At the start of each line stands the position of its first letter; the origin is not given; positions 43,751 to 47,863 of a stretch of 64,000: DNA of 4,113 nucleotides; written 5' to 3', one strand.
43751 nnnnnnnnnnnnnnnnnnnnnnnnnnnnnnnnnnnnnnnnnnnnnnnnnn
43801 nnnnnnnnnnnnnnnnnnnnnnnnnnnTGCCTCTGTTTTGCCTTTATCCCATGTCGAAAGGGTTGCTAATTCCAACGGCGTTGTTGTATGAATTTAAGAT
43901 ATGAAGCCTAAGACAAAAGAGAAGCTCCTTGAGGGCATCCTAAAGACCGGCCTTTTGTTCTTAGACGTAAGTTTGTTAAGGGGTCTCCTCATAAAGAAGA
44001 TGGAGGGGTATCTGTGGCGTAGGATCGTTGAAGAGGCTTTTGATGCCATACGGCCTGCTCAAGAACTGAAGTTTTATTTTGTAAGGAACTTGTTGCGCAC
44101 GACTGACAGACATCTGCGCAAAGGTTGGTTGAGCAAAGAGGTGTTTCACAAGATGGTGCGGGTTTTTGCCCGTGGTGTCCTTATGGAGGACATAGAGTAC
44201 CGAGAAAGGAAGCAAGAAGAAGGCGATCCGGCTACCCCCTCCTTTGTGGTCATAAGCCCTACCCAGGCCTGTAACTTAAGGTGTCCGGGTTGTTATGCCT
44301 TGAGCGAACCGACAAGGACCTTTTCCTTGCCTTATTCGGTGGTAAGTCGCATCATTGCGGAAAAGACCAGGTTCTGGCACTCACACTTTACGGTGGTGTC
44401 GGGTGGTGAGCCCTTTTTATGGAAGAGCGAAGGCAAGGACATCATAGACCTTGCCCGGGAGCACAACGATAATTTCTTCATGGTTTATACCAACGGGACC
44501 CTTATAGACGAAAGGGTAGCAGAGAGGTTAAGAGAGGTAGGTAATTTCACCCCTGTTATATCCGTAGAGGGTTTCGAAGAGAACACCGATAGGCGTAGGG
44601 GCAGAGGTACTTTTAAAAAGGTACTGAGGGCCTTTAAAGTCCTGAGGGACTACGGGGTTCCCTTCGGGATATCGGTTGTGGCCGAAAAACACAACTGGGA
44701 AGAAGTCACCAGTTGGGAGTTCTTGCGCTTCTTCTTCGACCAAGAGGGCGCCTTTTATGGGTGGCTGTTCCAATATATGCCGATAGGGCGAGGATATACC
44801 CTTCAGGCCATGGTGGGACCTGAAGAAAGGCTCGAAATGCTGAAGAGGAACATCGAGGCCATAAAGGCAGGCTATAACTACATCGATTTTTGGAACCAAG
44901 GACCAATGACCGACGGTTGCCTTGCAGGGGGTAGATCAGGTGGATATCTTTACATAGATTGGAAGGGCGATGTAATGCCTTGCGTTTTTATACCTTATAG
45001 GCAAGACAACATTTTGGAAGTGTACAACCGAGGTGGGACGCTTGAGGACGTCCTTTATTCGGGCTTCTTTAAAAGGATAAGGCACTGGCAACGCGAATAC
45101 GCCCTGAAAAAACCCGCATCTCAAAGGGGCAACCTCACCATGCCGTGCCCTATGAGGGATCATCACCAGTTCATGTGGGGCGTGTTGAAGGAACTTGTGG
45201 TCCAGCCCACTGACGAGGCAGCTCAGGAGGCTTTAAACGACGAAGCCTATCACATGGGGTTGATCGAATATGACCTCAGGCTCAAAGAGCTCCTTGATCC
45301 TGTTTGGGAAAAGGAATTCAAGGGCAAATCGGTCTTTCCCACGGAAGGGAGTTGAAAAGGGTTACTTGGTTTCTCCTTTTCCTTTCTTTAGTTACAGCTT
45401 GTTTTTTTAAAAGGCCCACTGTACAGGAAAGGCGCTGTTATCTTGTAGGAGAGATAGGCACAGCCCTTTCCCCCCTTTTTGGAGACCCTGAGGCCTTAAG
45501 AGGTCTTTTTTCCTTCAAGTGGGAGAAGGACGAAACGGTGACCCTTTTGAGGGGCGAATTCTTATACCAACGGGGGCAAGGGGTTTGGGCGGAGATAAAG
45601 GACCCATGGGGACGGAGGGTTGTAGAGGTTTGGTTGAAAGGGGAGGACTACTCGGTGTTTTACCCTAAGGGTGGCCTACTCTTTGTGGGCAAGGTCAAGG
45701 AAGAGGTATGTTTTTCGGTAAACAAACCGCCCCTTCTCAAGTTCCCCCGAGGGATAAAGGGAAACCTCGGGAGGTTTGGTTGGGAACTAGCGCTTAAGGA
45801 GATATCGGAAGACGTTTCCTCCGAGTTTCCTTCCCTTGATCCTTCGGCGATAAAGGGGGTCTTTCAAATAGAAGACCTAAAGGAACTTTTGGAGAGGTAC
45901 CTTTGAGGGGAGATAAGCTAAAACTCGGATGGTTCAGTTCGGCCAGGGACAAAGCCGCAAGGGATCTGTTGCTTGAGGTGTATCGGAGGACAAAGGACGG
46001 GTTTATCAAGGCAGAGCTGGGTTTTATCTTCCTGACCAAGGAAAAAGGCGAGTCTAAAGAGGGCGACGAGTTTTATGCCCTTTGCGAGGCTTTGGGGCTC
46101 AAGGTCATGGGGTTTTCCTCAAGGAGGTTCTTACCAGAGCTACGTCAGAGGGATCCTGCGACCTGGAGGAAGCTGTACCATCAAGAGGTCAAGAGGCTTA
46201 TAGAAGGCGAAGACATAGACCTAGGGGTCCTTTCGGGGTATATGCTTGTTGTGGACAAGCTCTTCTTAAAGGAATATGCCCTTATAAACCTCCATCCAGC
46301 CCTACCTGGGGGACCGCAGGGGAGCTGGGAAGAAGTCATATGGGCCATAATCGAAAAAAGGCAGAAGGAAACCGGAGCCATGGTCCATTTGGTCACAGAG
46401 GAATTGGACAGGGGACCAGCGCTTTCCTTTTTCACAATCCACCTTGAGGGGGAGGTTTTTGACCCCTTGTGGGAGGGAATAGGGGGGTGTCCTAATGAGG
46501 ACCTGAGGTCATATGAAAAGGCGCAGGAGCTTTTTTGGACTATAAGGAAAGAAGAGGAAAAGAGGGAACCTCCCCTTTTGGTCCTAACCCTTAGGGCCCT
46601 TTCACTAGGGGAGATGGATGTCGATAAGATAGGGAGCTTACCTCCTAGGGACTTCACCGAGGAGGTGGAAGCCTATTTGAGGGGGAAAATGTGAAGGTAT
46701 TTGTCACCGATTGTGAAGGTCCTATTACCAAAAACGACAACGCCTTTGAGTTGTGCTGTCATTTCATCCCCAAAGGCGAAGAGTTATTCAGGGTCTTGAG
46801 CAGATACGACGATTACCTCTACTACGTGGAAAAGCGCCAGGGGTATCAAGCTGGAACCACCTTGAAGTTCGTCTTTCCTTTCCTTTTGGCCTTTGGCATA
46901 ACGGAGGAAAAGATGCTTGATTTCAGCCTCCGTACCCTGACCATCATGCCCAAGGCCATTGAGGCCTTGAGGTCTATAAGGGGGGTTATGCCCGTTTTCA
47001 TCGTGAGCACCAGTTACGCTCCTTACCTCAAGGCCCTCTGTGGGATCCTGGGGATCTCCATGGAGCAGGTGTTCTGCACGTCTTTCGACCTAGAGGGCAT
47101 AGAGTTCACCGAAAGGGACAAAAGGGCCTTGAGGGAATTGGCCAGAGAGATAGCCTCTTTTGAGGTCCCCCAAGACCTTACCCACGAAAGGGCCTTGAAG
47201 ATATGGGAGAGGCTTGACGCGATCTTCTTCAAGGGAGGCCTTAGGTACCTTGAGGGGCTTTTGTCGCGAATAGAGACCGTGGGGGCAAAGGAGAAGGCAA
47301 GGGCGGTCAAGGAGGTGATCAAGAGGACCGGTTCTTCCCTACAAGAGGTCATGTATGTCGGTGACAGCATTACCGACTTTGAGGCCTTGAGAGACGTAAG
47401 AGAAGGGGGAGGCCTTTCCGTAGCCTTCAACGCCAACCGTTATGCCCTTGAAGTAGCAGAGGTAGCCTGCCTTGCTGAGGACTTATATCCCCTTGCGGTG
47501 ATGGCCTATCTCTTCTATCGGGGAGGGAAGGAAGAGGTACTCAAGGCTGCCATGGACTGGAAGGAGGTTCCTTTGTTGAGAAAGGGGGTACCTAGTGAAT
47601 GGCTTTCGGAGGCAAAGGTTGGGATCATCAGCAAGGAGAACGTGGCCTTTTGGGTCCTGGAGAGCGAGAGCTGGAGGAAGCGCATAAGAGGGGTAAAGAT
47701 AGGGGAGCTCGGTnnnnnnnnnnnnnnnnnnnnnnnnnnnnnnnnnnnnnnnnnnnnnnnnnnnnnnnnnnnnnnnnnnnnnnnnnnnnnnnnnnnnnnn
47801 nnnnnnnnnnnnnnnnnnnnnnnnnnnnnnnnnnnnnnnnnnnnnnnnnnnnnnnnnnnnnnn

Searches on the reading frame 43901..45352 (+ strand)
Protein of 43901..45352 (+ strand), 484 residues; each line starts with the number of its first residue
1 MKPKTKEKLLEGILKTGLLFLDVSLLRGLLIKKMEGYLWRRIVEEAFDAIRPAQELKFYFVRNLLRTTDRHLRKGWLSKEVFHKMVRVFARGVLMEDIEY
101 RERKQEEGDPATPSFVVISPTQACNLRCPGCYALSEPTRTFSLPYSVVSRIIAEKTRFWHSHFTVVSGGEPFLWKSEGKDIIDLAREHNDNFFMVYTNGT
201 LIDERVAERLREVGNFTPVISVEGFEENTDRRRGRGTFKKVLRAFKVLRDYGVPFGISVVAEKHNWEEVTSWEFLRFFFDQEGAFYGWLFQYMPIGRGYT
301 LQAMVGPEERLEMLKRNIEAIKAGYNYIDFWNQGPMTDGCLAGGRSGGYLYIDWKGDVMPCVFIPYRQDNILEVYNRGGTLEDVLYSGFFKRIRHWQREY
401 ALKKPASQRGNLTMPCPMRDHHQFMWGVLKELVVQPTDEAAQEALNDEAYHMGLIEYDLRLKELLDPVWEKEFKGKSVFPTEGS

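Call 68: search_protein_families(library=pfam, proteins=[window:43901-45352:+], max_evalue=0.00001)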
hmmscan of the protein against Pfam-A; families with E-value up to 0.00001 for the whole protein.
window:43901-45352:+ (484 aa): 1 family
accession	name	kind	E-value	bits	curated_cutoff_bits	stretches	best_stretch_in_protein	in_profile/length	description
PF04055.27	Radical_SAM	-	1.4e-24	87.6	29.5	1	118-269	1-159/166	Radical SAM superfamily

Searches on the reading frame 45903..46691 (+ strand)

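Call 68: search_protein_families(library=pfam, proteins=[window:45903-46691:+], max_evalue=0.00001)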
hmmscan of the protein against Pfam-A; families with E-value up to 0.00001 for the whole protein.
window:45903-46691:+ (263 aa): 1 family
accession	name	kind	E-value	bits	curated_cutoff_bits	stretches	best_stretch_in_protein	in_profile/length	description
PF00551.24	Formyl_trans_N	-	1.5e-13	51.3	26.1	1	86-174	61-149/181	Formyl transferase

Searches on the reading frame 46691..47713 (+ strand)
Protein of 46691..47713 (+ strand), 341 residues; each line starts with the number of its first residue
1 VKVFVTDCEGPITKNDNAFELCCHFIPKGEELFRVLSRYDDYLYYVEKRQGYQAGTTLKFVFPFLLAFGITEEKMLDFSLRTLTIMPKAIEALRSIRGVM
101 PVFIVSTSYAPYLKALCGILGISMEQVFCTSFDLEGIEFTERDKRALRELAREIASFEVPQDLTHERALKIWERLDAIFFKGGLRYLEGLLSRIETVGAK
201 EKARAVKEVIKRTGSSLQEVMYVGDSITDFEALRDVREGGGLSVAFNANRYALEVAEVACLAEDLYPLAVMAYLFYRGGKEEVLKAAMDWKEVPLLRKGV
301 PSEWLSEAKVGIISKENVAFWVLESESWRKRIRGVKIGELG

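Call 68: search_protein_families(library=pfam, proteins=[window:46691-47713:+], max_evalue=0.00001)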
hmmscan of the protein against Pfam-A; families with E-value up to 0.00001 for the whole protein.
window:46691-47713:+ (341 aa): 2 families
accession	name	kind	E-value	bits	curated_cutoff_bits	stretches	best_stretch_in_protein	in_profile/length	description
PF00702.32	Hydrolase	-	1.3e-10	42.5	26.4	0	185-235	139-189/191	haloacid dehalogenase-like hydrolase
PF12710.13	HAD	-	3.6e-08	34.5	27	0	188-234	140-189/189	haloacid dehalogenase-like hydrolase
